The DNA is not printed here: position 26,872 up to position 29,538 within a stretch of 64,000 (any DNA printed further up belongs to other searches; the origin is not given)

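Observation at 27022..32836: Three consecutive large secreted paralogs form a candidate surface/host-attachment module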

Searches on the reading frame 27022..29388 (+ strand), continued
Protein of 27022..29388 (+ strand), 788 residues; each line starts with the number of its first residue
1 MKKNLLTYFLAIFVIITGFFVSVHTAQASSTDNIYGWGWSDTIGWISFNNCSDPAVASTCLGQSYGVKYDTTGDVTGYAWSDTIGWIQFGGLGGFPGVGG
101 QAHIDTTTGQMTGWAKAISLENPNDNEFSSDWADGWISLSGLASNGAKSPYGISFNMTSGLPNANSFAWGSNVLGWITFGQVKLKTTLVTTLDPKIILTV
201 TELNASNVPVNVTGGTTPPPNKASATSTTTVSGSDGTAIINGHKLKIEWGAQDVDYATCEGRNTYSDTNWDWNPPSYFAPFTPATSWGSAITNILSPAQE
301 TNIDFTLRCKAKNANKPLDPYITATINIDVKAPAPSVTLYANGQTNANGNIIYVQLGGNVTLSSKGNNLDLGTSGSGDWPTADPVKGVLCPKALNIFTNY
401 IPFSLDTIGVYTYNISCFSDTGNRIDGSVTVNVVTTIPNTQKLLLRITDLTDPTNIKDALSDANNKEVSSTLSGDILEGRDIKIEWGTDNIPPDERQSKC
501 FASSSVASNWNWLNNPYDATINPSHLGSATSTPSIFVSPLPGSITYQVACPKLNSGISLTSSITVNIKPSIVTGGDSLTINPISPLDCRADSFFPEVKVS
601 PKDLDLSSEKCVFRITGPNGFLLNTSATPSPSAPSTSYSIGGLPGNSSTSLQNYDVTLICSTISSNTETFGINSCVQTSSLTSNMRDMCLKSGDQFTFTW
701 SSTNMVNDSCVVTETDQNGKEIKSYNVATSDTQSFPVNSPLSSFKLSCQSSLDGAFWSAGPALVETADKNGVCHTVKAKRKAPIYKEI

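Call 69: list_cluster_members(proteins=[P0121, P0196, P0197, P0195, P0134, P0130])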
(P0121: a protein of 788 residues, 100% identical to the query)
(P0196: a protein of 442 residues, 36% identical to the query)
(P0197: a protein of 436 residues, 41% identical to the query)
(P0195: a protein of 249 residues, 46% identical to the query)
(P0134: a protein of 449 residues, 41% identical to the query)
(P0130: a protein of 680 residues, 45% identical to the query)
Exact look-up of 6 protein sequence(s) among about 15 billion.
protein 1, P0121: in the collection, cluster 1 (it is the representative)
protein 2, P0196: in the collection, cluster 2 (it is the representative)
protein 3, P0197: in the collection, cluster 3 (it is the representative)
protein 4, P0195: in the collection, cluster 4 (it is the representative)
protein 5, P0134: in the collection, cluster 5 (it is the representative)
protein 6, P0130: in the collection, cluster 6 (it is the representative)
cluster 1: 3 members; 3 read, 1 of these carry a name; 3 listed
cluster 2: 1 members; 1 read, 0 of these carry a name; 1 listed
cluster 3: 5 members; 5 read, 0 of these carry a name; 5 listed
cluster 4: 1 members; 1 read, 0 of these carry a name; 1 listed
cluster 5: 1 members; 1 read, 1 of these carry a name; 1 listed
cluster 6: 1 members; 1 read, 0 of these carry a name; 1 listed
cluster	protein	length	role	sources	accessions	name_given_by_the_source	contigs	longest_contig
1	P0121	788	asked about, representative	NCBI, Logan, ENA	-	-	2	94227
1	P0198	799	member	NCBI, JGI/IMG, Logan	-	hypothetical protein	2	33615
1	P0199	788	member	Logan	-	-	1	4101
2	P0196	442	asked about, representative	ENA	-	-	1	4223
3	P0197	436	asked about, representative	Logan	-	-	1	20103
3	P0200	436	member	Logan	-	-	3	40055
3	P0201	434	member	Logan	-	-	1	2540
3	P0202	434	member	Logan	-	-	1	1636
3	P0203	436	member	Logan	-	-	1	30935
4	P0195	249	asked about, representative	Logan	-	-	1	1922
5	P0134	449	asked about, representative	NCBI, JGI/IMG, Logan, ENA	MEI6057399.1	MAG: hypothetical protein WCQ60_00315 [bacterium]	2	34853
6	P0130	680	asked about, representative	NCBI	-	-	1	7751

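Call 70: find_encoding_contigs(protein=P0134, flank=8000, max_places=2)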
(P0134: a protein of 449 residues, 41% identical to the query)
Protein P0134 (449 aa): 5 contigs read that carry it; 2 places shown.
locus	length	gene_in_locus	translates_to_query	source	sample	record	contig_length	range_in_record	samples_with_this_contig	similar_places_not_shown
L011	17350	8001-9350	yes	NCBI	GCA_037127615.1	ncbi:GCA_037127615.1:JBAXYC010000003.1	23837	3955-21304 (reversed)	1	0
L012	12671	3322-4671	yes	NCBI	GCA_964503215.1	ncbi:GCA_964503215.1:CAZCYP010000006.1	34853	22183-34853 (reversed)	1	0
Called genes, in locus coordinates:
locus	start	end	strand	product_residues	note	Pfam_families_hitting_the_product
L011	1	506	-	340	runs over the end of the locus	PF01594:AI-2E_transport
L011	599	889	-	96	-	PF18291:HU-HIG (weak), PF00216:Bac_DNA_binding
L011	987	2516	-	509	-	PF12072:RNase_Y_N, PF00013:KH_1, PF01966:HD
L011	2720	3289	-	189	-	PF00574:CLP_protease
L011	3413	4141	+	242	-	PF20260:PUA_4 (weak), PF04452:Methyltrans_RNA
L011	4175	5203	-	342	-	PF05697:Trigger_N, PF05698:Trigger_C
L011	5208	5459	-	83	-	-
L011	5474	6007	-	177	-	-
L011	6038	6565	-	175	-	PF00719:Pyrophosphatase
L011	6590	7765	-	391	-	PF08529:NusA_N, PF00575:S1, PF13184:KH_NusA_1st, PF26594:KH_NusA_2nd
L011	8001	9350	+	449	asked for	-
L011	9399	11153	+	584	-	PF05157:MshEN, PF00437:T2SSE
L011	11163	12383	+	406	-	PF00482:T2SSF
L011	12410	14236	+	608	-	PF13620:CarboxypepD_reg (faint), PF17802:SpaA (faint)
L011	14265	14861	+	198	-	PF07963:N_methyl (weak)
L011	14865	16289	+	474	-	-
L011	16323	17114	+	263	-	PF00121:TIM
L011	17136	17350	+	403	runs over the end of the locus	PF00162:PGK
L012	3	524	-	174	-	?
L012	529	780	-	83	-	-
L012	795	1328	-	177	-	-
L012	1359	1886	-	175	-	PF00719:Pyrophosphatase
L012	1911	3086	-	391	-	PF08529:NusA_N, PF00575:S1, PF13184:KH_NusA_1st, PF26594:KH_NusA_2nd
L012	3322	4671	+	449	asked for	-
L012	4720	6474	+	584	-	PF05157:MshEN, PF00437:T2SSE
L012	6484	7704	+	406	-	PF00482:T2SSF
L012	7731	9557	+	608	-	PF13620:CarboxypepD_reg (faint), PF17802:SpaA (faint)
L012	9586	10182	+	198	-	PF07963:N_methyl (weak)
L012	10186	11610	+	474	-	-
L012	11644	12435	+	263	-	PF00121:TIM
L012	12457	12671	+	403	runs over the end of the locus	PF00162:PGK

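Call 71: find_encoding_contigs(protein=P0137, flank=8000, max_places=2)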
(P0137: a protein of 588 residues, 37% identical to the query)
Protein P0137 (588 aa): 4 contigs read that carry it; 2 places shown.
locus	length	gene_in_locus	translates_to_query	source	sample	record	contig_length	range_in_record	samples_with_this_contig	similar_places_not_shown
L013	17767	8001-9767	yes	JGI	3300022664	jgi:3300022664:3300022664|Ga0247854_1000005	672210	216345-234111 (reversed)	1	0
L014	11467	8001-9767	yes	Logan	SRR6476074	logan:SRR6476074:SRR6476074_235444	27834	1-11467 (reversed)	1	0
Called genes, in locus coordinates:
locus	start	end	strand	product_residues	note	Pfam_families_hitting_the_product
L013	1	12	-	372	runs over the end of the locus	PF13439:Glyco_transf_4 (faint), PF00534:Glycos_transf_1, PF13692:Glyco_trans_1_4, PF20706:GT4-conflict, PF13524:Glyco_trans_1_2 (weak)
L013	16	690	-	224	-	PF00535:Glycos_transf_2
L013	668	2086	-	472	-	-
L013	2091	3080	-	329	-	PF00294:PfkB, PF08543:Phos_pyr_kin (weak)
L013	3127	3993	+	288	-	PF01116:F_bP_aldolase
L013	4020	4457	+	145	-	-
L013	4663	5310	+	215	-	PF01386:Ribosomal_L25p, PF14693:Ribosomal_TL5_C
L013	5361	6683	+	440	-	PF13406:SLT_2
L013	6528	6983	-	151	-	-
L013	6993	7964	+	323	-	PF03462:PCRF, PF00472:RF-1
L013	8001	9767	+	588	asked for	PF18998:Flg_new_2 (weak)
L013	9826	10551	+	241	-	PF00318:Ribosomal_S2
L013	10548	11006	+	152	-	PF25025:EF-Ts_N (weak), PF00889:EF_TS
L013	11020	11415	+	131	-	-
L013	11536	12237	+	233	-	PF01409:tRNA-synt_2d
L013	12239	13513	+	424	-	PF03484:B5, PF17759:tRNA_synthFbeta, PF03147:FDX-ACB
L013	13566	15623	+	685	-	PF02518:HATPase_c, PF00204:DNA_gyraseB, PF01751:Toprim, PF00986:DNA_gyraseB_C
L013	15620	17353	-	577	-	PF07973:tRNA_SAD, PF00587:tRNA-synt_2b, PF03129:HGTP_anticodon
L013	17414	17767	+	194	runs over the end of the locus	PF07963:N_methyl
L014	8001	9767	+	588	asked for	PF18998:Flg_new_2 (weak)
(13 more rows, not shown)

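Call 72: find_encoding_contigs(protein=P0171, flank=8000, max_places=2)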
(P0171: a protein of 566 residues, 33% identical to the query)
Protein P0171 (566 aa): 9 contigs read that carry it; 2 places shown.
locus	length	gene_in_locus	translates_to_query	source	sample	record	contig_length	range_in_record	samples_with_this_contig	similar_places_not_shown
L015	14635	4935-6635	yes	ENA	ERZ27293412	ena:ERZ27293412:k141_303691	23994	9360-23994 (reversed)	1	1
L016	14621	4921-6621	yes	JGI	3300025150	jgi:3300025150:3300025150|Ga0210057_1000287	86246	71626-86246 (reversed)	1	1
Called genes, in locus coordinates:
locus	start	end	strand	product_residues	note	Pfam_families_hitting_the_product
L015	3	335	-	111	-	?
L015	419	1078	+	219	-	PF01386:Ribosomal_L25p, PF14693:Ribosomal_TL5_C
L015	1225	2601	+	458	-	-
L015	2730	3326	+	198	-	-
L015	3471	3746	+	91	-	PF01197:Ribosomal_L31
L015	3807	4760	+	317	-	PF03462:PCRF, PF00472:RF-1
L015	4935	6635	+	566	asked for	-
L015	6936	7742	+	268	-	PF00318:Ribosomal_S2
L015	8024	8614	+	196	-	PF00889:EF_TS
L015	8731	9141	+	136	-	-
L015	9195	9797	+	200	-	PF08281:Sigma70_r4_2 (weak)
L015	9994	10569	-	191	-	PF04203:Sortase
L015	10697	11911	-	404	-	PF11999:Ice_binding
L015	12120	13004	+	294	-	PF01409:tRNA-synt_2d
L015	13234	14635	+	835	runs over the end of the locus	PF03484:B5 (faint), PF03483:B3_4, PF00877:NLPC_P60, PF17759:tRNA_synthFbeta, PF03147:FDX-ACB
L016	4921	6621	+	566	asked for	-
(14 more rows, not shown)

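Call 74: find_encoding_contigs(protein=P0167, flank=8000, max_places=1)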
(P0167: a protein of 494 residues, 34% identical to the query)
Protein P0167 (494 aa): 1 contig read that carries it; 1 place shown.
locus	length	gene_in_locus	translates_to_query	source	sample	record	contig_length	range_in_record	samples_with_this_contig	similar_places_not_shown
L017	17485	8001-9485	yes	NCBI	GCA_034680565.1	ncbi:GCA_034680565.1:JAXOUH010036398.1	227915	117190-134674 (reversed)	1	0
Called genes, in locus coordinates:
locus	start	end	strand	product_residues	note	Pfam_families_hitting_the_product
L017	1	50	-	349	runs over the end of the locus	PF05697:Trigger_N, PF05698:Trigger_C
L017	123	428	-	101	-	-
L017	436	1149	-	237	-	-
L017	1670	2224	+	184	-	-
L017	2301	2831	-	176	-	PF00719:Pyrophosphatase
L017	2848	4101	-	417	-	PF08529:NusA_N, PF00575:S1 (weak), PF13184:KH_NusA_1st, PF26594:KH_NusA_2nd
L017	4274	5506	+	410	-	PF00578:AhpC-TSA (weak), PF08534:Redoxin (weak)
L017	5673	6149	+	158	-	-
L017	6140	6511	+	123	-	-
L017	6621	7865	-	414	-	PF00675:Peptidase_M16, PF05193:Peptidase_M16_C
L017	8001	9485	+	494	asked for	-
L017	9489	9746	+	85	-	-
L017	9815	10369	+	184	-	-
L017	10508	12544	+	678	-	PF13964:Beta-prop_Calicin (faint), PF18962:Por_Secre_tail (faint), PF19077:Big_13 (weak)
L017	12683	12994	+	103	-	-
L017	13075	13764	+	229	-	-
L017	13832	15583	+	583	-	PF05157:MshEN, PF00437:T2SSE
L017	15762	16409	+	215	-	-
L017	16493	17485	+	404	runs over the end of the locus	PF28597:T2SSF_N (faint), PF00482:T2SSF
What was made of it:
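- On Type IV pilins and the type IV pilus operon: They are present next to W-domain genes in L011 and L017 only (calls 70, 74).
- Closest known: Sec-exported type IV pilus tip adhesins such as PilY1. Same: W-domain and head-motif genes sit next to pilB/pilC in L011 and L017 (calls 70, 74).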

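Call 75: find_encoding_contigs(protein=P0165, flank=8000, max_places=1)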
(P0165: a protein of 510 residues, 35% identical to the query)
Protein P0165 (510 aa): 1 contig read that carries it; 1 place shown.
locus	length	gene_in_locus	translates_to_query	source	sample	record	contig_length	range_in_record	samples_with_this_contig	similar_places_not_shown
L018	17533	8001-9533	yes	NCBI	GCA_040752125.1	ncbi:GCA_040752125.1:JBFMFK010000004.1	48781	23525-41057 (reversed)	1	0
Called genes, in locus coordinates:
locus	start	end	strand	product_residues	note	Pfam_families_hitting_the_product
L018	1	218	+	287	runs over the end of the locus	PF13292:DXP_synthase_N, PF00456:Transketolase_N, PF00676:E1_dh (weak)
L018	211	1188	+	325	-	PF02779:Transket_pyr, PF22613:Transketolase_C_1 (weak), PF02780:Transketolase_C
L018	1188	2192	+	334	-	PF00294:PfkB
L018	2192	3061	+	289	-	PF01116:F_bP_aldolase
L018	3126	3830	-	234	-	PF01797:Y1_Tnp (faint)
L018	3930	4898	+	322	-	PF00389:2-Hacid_dh, PF02826:2-Hacid_dh_C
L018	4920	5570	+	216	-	PF01386:Ribosomal_L25p, PF14693:Ribosomal_TL5_C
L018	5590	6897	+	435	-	PF13406:SLT_2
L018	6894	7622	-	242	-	PF03462:PCRF, PF00472:RF-1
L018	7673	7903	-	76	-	PF01197:Ribosomal_L31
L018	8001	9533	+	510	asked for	-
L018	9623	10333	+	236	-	PF00318:Ribosomal_S2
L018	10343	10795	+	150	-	PF00889:EF_TS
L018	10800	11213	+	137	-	-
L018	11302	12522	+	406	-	PF00266:Aminotran_5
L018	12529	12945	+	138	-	PF01592:NifU_N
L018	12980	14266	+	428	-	PF10459:Peptidase_S46 (faint), PF00089:Trypsin, PF13365:Trypsin_2, PF13180:PDZ_2, PF00595:PDZ (weak), PF17820:PDZ_6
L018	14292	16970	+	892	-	PF02861:Clp_N, PF23569:NBD_SMAX1, PF00004:AAA, PF17871:AAA_lid_9, PF00004:AAA, PF07724:AAA_2, PF07728:AAA_5, PF10431:ClpB_D2-small, +10 more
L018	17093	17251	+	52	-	PF00471:Ribosomal_L33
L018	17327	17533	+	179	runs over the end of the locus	PF01965:DJ-1_PfpI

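Call 76: find_encoding_contigs(protein=P0152, flank=8000, max_places=1)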
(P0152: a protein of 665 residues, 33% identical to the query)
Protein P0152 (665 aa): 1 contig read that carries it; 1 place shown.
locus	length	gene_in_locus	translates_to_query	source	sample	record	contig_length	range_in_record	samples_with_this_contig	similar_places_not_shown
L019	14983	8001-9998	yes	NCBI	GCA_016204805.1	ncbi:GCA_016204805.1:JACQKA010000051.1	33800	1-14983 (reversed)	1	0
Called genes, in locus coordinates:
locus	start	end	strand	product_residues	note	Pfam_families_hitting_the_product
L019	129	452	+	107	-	-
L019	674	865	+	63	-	-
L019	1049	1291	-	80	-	PF00830:Ribosomal_L28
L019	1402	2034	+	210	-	PF02163:Peptidase_M50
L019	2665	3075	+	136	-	PF00164:Ribosom_S12_S23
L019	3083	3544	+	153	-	PF00177:Ribosomal_S7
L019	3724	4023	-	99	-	-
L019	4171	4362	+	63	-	-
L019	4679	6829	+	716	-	PF00009:GTP_EFTU, PF03144:GTP_EFTU_D2, PF22042:EF-G_D2, PF14492:EFG_III, PF16658:RF3_C (weak), PF03764:EFG_IV, PF00679:EFG_C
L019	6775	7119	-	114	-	PF05015:HigB-like_toxin (weak)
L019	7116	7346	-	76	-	PF01402:RHH_1 (weak)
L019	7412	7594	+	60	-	PF00679:EFG_C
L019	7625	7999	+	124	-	-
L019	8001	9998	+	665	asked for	PF21722:Gly_rich_2 (weak), PF00041:fn3 (weak)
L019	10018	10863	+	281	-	PF21722:Gly_rich_2 (weak)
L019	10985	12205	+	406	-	-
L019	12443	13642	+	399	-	PF00009:GTP_EFTU, PF03144:GTP_EFTU_D2, PF03143:GTP_EFTU_D3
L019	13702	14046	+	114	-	PF00338:Ribosomal_S10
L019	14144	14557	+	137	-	-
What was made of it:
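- W-domain genes sit in presumably highly expressed core neighbourhoods: prfA-rpsB, fusA-tuf and nusA-tpiA (calls 71, 72, 75, 76).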
